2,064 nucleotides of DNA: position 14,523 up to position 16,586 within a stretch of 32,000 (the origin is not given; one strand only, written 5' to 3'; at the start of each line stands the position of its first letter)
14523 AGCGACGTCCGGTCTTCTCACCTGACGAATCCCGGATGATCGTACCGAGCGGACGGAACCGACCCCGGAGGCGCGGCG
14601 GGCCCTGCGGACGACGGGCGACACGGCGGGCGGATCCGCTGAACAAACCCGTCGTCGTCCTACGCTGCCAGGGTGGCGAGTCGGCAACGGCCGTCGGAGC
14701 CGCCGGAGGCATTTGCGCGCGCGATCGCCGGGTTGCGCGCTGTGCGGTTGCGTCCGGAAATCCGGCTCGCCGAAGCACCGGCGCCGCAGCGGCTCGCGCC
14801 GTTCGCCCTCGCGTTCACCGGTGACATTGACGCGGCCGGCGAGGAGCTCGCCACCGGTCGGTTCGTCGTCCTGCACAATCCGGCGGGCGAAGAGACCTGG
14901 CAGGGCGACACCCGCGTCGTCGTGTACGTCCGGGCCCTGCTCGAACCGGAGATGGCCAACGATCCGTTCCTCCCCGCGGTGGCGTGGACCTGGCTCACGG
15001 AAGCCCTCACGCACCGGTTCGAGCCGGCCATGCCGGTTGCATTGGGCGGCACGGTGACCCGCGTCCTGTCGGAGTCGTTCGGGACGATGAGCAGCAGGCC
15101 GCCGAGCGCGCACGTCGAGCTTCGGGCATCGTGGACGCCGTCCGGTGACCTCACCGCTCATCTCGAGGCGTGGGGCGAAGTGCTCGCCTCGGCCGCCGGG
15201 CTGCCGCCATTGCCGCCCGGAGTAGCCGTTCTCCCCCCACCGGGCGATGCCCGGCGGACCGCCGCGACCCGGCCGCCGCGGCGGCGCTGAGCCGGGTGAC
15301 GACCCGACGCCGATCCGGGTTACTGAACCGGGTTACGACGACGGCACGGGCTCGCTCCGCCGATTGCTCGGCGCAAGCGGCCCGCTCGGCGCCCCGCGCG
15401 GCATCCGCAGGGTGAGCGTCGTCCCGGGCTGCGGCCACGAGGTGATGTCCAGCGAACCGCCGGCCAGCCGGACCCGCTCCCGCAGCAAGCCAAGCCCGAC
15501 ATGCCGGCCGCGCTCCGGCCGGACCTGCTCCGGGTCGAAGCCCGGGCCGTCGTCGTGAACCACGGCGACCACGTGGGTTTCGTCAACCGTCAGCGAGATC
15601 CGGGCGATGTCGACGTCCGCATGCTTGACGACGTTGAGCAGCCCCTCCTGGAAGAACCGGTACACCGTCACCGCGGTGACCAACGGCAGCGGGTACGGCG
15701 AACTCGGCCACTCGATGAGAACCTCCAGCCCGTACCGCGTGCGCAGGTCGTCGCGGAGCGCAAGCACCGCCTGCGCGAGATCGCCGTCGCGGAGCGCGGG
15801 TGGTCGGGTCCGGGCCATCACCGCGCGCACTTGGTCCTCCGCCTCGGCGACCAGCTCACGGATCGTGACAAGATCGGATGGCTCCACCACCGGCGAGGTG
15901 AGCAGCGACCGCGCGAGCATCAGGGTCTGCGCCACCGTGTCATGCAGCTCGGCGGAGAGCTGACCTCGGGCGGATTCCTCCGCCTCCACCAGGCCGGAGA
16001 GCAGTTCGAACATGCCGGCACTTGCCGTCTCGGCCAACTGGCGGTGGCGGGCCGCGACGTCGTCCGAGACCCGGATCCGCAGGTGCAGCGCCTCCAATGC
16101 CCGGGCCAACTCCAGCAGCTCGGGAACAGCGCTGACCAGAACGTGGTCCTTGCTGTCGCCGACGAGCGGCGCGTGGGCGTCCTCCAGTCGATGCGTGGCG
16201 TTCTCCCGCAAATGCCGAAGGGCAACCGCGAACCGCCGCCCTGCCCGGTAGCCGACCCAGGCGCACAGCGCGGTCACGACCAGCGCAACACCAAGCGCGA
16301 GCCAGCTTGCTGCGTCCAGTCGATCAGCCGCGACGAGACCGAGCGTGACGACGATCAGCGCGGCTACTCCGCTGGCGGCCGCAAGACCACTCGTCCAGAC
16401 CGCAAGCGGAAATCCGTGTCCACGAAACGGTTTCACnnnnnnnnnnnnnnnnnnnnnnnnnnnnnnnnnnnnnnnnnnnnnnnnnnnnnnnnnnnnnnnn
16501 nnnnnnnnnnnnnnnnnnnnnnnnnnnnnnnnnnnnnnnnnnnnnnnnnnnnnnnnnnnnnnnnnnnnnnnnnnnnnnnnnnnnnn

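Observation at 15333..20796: Accessory module: LuxR-type regulator divergent from an overlap-coupled operon of secreted protease, TM-GAF protein and loop-less histidine kinase, wedged between DUF3000 and rnd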

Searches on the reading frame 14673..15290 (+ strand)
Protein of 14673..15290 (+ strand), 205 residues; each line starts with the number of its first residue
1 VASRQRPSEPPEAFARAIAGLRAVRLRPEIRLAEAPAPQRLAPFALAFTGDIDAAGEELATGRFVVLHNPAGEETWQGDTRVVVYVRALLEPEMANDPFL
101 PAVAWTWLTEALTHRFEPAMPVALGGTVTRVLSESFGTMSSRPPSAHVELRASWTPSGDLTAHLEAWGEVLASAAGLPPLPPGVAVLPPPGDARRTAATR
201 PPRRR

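Call 3: search_protein_families(library=pfam, proteins=[window:14673-15290:+], max_evalue=0.01)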
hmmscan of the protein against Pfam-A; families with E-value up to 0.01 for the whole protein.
window:14673-15290:+ (205 aa): 1 family
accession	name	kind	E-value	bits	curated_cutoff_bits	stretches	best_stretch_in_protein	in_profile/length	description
PF11452.13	DUF3000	-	2.3e-67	226.3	25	1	11-180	2-172/175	Protein of unknown function (DUF3000)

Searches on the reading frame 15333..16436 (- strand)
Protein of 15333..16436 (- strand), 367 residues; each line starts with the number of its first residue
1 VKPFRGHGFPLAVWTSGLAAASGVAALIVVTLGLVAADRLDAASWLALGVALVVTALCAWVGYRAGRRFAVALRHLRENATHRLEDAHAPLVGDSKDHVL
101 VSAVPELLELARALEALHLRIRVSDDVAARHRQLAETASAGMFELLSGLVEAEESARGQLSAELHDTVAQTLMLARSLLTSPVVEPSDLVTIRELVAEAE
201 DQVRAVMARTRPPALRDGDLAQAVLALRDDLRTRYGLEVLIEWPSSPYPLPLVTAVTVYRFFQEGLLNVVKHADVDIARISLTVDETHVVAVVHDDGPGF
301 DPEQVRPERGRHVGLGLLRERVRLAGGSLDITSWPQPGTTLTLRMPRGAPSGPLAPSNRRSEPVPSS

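Call 3: search_protein_families(library=pfam, proteins=[window:15333-16436:-], max_evalue=0.01)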
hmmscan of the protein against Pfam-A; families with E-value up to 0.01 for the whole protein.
window:15333-16436:- (367 aa): 3 families
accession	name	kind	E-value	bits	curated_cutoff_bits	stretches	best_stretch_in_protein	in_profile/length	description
PF02518.31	HATPase_c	-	3.7e-11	43.9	26.4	1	257-347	5-109/111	Histidine kinase-, DNA gyrase B-, and HSP90-like ATPase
PF13581.12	HATPase_c_2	-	1.3e-05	25.6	27.4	1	263-317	37-102/127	Histidine kinase-like ATPase domain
PF07730.19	HisKA_3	-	0.0027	18.7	24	1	157-214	2-67/68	Histidine kinase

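Call 12: search_protein_families(library=ncbifam, proteins=[window:15333-16436:-], max_evalue=0.01)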
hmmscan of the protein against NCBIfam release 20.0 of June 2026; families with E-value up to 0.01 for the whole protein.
window:15333-16436:- (367 aa): 11 families
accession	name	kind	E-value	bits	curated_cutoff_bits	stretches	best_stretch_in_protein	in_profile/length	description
NF008649.0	PRK11644.1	equivalog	7.3e-30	104.2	408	1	145-347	292-496/499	signal transduction histidine-protein kinase/phosphatase UhpB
NF052443.1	SensHisKinMctS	equivalog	1.4e-23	82.9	700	1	130-349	227-450/457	two-component system sensor histidine kinase MctS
NF008184.0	PRK10935.1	equivalog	6.5e-16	58.1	553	1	157-347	364-559/565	nitrate/nitrite two-component system sensor histidine kinase NarQ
NF047322.1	HK_morpho_MacS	equivalog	3.3e-14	52.8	300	1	150-346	176-367/367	MacS family sensor histidine kinase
NF052531.1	Strep_LiaS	equivalog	1e-13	51.2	450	1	154-346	130-326/328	envelope stress sensor histidine kinase LiaS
NF047786.1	his_kin_MadS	equivalog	8.8e-13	48.1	500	1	116-346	193-434/434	MadS family sensor histidine kinase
NF007896.0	PRK10600.1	equivalog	3.9e-11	42.3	578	1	157-342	391-580/598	nitrate/nitrite two-component system sensor histidine kinase NarX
NF040691.1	MtrAB_MtrB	equivalog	4.1e-05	22.8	450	1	220-349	351-494/507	MtrAB system histidine kinase MtrB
NF041336.1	CheA_Halo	equivalog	7.2e-05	21.6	950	1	285-346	476-536/666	chemotaxis protein CheA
NF008298.1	PRK11086.1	subfamily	0.0026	16.3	520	1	267-347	436-525/529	DcuS/MalK family sensor histidine kinase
NF033792.0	ActS_PrrB_HisK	equivalog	0.0098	14.8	350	0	268-304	322-357/423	ActS/PrrB/RegB family redox-sensitive histidine kinase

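Call 90: search_solved_structures(query=window:15333-16436:-, max_evalue=0.00001)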
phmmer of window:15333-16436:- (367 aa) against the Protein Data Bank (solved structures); distinct sequences matched with E-value up to 0.00001: 6.
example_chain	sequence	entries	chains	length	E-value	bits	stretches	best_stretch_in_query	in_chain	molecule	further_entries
3gig_A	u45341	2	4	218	7.8e-09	38.5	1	142-348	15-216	Sensor histidine kinase desK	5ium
7ssj_A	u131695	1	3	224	1.2e-08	37.8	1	144-348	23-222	Sensor histidine kinase DesK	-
3ehf_A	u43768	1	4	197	6.6e-08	35.4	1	157-348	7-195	Sensor kinase (YocF protein)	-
3gie_A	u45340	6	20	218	9.8e-08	34.9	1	142-348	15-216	Sensor histidine kinase desK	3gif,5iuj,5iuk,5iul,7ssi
3ehh_A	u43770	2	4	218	1.9e-07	33.9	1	142-348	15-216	Sensor kinase (YocF protein)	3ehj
4gt8_A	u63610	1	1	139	3e-06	30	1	215-347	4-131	Sensor protein vraS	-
